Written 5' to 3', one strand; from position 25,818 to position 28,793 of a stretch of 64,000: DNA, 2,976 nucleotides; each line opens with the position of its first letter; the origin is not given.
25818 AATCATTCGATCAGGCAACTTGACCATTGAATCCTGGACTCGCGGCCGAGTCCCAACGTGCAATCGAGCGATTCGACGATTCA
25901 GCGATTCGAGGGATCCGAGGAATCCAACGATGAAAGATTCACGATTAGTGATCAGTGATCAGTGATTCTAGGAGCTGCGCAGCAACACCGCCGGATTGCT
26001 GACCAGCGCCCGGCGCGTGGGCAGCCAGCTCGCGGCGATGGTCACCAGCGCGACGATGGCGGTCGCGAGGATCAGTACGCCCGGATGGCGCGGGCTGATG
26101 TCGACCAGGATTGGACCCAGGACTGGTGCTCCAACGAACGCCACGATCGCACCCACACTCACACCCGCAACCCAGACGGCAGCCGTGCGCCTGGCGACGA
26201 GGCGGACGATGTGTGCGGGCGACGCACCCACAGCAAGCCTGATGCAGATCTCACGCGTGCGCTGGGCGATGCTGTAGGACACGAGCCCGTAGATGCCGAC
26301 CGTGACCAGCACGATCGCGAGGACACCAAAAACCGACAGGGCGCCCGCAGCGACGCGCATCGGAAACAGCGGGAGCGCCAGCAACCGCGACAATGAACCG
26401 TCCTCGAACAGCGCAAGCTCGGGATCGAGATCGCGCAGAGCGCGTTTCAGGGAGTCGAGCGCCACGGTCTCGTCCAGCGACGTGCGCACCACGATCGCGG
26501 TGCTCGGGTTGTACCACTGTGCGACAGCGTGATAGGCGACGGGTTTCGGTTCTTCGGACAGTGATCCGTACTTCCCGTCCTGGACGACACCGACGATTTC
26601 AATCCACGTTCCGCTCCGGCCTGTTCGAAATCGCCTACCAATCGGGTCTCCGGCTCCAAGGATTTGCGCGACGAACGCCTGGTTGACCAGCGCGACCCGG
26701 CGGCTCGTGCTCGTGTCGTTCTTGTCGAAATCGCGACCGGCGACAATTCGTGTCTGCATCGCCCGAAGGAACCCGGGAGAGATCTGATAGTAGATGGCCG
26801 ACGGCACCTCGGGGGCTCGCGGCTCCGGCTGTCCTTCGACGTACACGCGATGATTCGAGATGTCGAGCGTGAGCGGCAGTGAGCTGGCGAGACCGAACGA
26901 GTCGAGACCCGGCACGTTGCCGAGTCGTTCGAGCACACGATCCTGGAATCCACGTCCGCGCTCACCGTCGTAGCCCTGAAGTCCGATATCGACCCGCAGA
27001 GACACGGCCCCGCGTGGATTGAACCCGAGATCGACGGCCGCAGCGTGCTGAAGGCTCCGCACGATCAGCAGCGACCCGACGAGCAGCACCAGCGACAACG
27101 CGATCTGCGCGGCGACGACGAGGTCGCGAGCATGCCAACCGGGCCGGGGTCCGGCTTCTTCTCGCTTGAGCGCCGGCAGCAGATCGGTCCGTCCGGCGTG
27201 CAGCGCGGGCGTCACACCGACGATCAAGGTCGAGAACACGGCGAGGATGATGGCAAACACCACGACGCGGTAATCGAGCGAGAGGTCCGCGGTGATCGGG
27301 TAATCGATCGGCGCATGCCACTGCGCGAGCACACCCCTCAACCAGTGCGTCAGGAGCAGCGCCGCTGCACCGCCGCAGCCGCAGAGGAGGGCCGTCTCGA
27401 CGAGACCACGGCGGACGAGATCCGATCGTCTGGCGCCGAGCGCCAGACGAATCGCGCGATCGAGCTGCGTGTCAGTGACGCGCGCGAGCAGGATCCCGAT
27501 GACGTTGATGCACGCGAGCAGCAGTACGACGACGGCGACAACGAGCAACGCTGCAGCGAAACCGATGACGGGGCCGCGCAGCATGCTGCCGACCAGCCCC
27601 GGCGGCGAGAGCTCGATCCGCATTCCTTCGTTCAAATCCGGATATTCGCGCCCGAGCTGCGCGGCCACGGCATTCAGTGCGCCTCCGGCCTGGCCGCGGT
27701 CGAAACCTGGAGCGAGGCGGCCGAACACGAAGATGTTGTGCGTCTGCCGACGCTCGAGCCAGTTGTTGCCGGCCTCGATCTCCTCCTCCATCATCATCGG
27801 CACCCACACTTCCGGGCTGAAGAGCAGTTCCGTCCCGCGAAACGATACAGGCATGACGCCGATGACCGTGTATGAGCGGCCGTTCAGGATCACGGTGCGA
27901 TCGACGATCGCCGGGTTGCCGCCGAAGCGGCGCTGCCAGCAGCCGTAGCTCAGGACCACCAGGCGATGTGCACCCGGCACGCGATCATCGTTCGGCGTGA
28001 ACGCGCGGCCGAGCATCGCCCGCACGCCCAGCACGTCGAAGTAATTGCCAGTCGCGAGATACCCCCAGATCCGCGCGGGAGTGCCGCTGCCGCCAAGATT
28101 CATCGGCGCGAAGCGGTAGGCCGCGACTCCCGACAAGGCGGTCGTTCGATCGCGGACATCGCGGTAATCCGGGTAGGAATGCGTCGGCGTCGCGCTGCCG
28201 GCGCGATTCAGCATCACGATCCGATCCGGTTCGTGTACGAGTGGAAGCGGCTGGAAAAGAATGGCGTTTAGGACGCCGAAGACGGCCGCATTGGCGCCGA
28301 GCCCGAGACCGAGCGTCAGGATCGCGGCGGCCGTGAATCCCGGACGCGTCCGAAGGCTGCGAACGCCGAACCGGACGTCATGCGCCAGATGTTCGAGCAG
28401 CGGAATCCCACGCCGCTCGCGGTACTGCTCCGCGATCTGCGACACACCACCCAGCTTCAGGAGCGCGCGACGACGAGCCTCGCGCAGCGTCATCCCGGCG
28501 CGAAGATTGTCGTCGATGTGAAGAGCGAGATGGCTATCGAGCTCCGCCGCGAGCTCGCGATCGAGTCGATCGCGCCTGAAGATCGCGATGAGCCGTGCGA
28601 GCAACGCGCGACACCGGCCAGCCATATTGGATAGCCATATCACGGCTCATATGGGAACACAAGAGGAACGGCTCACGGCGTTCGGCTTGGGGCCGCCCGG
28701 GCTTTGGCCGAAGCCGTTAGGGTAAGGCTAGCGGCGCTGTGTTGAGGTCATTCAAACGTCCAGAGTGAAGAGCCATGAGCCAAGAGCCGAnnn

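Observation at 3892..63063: Window-wide pattern: most intergenic spacers carry private short-unit arrays arranged as self-complementary arms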

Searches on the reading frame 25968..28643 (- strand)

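Call 16: search_protein_families(library=pfam, proteins=[window:25968-28643:-])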
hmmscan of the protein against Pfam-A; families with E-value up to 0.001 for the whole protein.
window:25968-28643:- (891 aa): 2 families
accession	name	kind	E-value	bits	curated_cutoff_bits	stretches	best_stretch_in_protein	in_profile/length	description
PF12704.14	MacB_PCD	-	6e-32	112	27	2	104-324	1-205/207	MacB-like periplasmic core domain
PF02687.27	FtsX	-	3.3e-22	79.2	25.5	2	771-883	2-119/120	FtsX-like permease C-terminal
